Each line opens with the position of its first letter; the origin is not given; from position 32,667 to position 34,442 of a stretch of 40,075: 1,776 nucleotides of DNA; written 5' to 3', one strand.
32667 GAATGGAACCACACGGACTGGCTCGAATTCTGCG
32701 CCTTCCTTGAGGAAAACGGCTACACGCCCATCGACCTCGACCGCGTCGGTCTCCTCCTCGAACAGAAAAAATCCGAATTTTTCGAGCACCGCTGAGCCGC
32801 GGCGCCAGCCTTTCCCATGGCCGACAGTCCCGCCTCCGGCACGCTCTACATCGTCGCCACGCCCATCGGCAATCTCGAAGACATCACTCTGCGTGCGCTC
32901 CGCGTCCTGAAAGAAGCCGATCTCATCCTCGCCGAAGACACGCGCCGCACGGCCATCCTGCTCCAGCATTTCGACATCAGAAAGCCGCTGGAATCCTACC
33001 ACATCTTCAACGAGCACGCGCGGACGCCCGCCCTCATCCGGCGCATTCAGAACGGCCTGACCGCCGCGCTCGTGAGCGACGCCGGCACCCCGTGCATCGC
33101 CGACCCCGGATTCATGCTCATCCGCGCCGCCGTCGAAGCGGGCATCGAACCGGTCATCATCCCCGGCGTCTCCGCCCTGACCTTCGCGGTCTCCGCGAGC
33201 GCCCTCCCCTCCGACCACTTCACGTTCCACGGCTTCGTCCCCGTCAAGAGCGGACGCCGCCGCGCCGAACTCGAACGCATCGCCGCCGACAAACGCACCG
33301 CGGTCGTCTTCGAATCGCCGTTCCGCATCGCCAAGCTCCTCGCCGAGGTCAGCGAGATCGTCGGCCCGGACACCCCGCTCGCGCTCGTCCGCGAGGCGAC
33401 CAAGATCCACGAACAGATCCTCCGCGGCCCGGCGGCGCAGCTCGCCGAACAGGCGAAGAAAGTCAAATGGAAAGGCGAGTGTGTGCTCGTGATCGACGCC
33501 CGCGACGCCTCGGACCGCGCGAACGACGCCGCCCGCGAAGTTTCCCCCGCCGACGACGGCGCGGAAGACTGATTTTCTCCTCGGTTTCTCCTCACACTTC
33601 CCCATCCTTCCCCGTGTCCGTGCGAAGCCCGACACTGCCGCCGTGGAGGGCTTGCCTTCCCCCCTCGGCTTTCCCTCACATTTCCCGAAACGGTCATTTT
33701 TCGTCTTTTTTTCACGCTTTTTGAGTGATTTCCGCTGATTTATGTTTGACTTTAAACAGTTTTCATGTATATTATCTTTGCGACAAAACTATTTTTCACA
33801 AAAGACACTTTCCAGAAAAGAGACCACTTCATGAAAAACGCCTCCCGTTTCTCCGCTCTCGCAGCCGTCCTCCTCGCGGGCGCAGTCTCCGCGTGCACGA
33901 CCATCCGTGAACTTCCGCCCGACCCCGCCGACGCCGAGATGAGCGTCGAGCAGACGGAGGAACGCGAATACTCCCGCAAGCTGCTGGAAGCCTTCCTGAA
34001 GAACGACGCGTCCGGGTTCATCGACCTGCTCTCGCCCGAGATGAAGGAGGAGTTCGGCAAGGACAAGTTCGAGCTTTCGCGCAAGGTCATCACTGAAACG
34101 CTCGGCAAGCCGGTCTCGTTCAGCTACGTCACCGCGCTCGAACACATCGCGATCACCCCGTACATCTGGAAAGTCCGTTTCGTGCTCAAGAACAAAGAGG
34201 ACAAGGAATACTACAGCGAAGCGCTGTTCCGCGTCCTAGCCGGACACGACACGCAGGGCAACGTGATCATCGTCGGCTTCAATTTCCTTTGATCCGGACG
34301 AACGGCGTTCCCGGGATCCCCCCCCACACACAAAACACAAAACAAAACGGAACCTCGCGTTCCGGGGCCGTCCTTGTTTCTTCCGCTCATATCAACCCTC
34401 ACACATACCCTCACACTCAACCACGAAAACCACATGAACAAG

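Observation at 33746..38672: Orphan operon of a small lipoprotein, two divergent tandem secretin paralogs (one a liposecretin) and a translationally coupled MarR regulator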

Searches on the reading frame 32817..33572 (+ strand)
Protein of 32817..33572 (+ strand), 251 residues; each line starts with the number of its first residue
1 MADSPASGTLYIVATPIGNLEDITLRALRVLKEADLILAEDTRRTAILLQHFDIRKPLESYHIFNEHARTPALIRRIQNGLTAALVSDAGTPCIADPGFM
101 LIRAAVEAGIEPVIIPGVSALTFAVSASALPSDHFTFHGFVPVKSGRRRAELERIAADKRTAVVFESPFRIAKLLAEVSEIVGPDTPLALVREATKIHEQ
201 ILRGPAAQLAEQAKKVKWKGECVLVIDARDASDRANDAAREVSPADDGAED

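Call 100: search_protein_families(library=pfam, proteins=[window:32817-33572:+], max_evalue=0.01)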
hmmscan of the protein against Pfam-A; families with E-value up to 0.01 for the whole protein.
window:32817-33572:+ (251 aa): 1 family
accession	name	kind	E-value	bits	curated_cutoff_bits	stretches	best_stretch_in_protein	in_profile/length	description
PF00590.25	TP_methylase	-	4.7e-38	131.7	27.8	1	9-210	1-212/212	Tetrapyrrole (Corrin/Porphyrin) Methylases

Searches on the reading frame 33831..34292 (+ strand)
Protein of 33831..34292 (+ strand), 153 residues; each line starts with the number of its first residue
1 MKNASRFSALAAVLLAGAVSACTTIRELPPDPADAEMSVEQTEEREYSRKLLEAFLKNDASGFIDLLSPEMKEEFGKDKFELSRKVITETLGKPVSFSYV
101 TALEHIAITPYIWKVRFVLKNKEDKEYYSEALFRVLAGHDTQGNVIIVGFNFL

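Call 3: search_protein_families(library=pfam, proteins=[window:33831-34292:+], max_evalue=1)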
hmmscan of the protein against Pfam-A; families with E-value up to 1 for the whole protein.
window:33831-34292:+ (153 aa): 0 families

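Call 4: search_protein_families(library=ncbifam, proteins=[window:33831-34292:+], max_evalue=1)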
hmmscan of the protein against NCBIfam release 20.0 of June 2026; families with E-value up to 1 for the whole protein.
window:33831-34292:+ (153 aa): 0 families

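Call 48: search_protein_families(library=phrogs, proteins=[window:33831-34292:+], max_evalue=0.01)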
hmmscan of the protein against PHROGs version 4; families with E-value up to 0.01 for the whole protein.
window:33831-34292:+ (153 aa): 0 families

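Call 74: search_protein_families(library=pfam, alignment_id=A5, max_evalue=1)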
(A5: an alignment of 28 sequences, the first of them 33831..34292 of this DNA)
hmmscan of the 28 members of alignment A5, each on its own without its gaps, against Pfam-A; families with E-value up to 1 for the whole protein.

A. member 1, window:33831-34292:+ (153 aa): 0 families

B. families by the number of members that match (of 28 scanned): 10 families
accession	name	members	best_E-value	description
PF12948.12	MSP7_C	3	0.0015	MSP7-like protein C-terminal domain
PF22278.2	DUF6958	3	0.067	Family of unknown function (DUF6958)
PF13026.12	DUF3887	1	0.0043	Protein of unknown function (DUF3887)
PF21661.2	DUF6860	1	0.016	Domain of unknown function (DUF6860)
PF17331.7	GFD1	1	0.017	GFD1 mRNA transport factor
PF09716.15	ETRAMP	1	0.082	Malarial early transcribed membrane protein (ETRAMP)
PF12869.13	tRNA_anti-like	1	0.085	tRNA_anti-like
PF20380.3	DUF6675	1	0.12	Family of unknown function (DUF6675)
PF14853.12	Fis1_TPR_C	1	0.22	Fis1 C-terminal tetratricopeptide repeat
PF01670.23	Glyco_hydro_12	1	0.31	Glycosyl hydrolase family 12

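Call 75: search_solved_structures(query=A5, max_evalue=10)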
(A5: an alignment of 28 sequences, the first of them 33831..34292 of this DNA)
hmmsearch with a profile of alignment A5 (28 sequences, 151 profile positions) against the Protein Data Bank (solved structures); distinct sequences matched with E-value up to 10: 0.
